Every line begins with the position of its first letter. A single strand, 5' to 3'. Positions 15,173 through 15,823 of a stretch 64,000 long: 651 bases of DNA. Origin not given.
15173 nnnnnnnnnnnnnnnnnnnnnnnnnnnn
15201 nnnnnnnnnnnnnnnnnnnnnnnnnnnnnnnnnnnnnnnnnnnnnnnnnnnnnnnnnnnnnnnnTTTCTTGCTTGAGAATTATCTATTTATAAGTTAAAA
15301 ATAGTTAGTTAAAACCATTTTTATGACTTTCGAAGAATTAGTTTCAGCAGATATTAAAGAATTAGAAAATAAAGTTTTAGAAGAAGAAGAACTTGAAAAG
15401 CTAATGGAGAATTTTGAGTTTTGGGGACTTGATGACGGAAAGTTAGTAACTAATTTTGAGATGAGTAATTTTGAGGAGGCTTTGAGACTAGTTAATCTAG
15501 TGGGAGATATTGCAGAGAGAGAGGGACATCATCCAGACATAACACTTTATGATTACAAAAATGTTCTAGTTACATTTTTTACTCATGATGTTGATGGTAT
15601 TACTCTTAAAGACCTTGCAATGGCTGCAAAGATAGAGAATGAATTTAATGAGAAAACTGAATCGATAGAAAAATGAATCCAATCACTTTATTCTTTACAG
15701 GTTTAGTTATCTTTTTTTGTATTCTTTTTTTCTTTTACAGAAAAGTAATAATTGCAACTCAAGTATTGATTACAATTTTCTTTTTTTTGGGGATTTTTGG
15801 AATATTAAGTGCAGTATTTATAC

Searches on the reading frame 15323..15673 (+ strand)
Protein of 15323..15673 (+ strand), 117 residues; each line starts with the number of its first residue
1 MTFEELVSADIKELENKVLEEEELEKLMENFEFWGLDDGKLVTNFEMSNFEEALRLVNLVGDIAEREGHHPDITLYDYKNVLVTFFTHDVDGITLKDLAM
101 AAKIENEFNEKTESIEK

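Call 12: search_protein_families(library=pfam, proteins=[window:15323-15673:+], max_evalue=0.01)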
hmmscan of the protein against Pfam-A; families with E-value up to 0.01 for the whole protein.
window:15323-15673:+ (117 aa): 1 family
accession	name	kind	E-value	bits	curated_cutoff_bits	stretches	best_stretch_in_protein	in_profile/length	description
PF01329.24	Pterin_4a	-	1.2e-23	83.5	26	1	19-106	3-90/91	Pterin 4 alpha carbinolamine dehydratase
